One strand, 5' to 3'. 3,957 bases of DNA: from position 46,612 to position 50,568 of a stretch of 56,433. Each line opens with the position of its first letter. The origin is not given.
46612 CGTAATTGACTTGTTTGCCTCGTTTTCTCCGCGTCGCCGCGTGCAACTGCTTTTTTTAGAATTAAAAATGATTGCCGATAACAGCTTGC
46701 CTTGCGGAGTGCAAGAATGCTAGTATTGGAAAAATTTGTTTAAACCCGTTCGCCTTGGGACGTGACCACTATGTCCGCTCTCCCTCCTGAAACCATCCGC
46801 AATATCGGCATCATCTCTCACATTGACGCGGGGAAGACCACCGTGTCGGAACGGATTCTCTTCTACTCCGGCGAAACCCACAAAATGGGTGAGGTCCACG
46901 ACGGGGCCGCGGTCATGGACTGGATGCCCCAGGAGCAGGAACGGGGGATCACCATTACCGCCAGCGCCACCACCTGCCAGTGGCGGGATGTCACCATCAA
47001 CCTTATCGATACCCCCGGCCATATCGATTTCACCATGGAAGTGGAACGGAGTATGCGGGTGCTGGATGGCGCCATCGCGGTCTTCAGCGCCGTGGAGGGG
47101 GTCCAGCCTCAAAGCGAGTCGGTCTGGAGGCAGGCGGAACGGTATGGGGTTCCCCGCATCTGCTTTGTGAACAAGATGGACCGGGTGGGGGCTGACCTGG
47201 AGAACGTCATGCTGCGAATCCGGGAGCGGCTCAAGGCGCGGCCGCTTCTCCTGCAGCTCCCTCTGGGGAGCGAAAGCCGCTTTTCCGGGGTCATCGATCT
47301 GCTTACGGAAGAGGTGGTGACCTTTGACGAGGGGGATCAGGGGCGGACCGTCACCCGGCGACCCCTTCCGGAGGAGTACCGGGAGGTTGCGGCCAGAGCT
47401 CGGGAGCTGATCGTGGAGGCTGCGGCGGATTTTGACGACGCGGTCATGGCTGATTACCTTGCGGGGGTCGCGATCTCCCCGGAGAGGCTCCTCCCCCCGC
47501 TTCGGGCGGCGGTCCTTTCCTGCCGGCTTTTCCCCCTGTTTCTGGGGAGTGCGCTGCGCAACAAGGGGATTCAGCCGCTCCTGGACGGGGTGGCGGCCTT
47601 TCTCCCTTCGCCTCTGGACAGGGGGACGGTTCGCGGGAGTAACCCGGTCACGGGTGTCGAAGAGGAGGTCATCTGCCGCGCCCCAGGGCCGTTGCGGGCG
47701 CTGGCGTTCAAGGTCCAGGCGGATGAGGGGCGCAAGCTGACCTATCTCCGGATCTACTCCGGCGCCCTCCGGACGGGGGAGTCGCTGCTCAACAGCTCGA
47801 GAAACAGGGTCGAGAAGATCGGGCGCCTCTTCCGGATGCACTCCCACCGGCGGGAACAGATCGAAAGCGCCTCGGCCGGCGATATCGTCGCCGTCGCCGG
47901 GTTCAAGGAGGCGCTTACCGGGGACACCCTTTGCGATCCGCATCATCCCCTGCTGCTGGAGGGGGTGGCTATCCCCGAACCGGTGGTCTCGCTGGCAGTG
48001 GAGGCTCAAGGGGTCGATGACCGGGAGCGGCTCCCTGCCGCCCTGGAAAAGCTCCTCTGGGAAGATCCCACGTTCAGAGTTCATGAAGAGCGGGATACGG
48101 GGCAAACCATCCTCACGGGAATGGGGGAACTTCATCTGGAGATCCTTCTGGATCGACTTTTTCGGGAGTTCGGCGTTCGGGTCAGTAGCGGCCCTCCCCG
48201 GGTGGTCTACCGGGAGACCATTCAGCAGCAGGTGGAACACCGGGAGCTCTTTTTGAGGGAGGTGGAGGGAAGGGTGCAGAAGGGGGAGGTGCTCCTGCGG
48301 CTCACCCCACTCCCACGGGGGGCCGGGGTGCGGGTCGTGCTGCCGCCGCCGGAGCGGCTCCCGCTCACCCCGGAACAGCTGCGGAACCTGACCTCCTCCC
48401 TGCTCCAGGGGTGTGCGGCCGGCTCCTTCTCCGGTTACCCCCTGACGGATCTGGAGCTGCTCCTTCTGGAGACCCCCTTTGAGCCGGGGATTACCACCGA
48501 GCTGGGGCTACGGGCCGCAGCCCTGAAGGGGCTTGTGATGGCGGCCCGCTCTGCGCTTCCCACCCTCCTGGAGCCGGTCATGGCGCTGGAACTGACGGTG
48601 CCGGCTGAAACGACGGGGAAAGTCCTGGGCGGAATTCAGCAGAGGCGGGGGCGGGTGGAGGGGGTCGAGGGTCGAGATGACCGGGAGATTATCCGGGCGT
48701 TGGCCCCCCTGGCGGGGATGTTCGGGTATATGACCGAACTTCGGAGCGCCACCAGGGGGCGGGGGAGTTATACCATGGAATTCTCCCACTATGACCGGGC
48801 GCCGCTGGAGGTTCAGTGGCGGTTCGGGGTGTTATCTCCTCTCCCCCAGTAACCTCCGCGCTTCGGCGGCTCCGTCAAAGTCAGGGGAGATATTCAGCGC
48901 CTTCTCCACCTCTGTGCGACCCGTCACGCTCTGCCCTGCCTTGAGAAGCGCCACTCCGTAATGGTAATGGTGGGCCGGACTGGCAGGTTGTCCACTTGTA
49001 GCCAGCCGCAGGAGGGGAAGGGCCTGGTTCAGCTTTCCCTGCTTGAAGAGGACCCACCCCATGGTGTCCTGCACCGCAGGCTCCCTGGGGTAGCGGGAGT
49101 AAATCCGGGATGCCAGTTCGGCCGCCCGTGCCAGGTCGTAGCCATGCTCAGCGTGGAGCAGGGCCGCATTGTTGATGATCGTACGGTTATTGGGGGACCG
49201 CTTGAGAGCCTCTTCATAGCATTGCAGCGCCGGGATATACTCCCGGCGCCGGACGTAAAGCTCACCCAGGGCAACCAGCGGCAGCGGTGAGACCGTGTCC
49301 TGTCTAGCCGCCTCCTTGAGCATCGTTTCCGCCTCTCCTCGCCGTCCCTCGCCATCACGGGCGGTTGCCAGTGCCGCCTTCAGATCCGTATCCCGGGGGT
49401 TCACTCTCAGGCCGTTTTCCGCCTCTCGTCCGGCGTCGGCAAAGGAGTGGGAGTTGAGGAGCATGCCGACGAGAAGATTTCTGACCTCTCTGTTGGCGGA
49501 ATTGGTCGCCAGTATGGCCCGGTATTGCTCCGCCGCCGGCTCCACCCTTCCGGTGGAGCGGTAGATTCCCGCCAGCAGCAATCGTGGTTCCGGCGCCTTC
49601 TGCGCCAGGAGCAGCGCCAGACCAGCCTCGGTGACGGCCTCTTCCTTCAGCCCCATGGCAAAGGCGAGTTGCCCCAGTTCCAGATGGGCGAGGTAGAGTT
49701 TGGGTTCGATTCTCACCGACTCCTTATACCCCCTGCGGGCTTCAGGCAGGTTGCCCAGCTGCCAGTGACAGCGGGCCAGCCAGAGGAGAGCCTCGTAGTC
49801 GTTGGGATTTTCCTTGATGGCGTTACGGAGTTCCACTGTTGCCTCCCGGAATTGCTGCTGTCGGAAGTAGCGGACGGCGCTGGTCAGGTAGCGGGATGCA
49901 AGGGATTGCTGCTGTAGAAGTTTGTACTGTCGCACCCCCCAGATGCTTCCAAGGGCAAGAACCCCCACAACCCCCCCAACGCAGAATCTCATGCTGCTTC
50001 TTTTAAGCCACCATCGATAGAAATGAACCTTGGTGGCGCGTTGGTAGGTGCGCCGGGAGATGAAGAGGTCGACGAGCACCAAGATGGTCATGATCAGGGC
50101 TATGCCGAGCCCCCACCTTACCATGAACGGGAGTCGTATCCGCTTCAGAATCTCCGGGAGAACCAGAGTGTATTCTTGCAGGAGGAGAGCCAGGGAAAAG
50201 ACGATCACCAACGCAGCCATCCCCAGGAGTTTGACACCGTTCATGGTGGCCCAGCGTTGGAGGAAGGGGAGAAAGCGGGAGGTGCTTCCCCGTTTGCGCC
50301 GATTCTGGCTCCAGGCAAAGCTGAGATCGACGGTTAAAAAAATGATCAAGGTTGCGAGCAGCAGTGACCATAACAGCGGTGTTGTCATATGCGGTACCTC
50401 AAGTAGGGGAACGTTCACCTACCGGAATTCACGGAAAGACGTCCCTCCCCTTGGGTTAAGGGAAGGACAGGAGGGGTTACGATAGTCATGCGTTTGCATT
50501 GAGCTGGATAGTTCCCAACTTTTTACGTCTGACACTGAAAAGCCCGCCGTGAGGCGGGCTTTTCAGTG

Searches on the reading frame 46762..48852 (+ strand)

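Call 61: search_protein_families(library=pfam, proteins=[window:46762-48852:+], max_evalue=0.00001)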
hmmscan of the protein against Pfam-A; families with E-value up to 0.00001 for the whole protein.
window:46762-48852:+ (696 aa): 6 families
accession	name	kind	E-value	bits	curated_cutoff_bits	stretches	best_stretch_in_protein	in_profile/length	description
PF00009.33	GTP_EFTU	-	1.1e-62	211.5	26.5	1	11-282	2-187/188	Elongation factor Tu GTP binding domain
PF14492.12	EFG_III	-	7.7e-28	96.8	27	1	404-477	1-74/75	Elongation Factor G, domain III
PF00679.30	EFG_C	-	3.2e-27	94.8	27.9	1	602-685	2-86/89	Elongation factor G C-terminus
PF22042.2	EF-G_D2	-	9.4e-15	54.9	27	1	311-392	2-83/84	Elongation factor G domain 2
PF03144.31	GTP_EFTU_D2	-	1.3e-14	54.8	30.3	1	326-391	3-73/73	Elongation factor Tu domain 2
PF03764.24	EFG_IV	-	1.3e-06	28.6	24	1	479-594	1-116/121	Elongation factor G, domain IV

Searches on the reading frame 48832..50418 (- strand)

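Call 61: search_protein_families(library=pfam, proteins=[window:48832-50418:-], max_evalue=0.00001)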
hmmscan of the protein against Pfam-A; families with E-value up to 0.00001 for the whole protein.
window:48832-50418:- (528 aa): 16 families
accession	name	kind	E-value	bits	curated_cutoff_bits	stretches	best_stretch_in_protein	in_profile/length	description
PF14559.12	TPR_19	-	2.6e-24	85.8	25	1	185-237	2-54/68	Tetratricopeptide repeat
PF07719.23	TPR_2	-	6.4e-23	79.4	27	0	381-411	4-34/34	Tetratricopeptide repeat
PF13428.12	TPR_14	-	3.9e-22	76.9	23.5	0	209-251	2-44/44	Tetratricopeptide repeat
PF13432.12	TPR_16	-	2.3e-21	76.3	32.7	1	181-234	4-57/65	Tetratricopeptide repeat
PF13414.12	TPR_11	-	3.7e-18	65.4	26.8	0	184-222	4-42/42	TPR repeat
PF12895.13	ANAPC3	-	1.3e-14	54.6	27.2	0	168-229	18-77/82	Anaphase-promoting complex, cyclosome, subunit 3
PF00515.34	TPR_1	-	2.1e-14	53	27.8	0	384-411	7-34/34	Tetratricopeptide repeat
PF13181.12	TPR_8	-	3.2e-13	49.1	25.7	0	382-411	5-34/34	Tetratricopeptide repeat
PF13431.12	TPR_17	-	3.1e-12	46.2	24.4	0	198-228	3-33/34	Tetratricopeptide repeat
PF23914.1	TPR_CcmH_CycH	-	1.1e-10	42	42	0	171-305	13-150/158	Cytochrome c-type biogenesis protein H TPR domain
PF13424.12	TPR_12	-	1.6e-10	41.5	30.1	0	429-474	26-72/77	Tetratricopeptide repeat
PF13174.12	TPR_6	-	2e-09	37.9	26.3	0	209-235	1-27/33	Tetratricopeptide repeat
PF25064.1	ARM_TT21_5th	-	9.5e-09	36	27.8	0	184-236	11-63/117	TT21 fifth ARM repeats domain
PF24575.1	TPR_Slam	-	2.4e-07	31.6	35.2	0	283-329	54-100/104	Surface lipoprotein assembly modifier, N-terminal TPR repeats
PF13429.12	TPR_15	-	2.7e-07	30.7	26.2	1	294-497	62-264/280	Tetratricopeptide repeat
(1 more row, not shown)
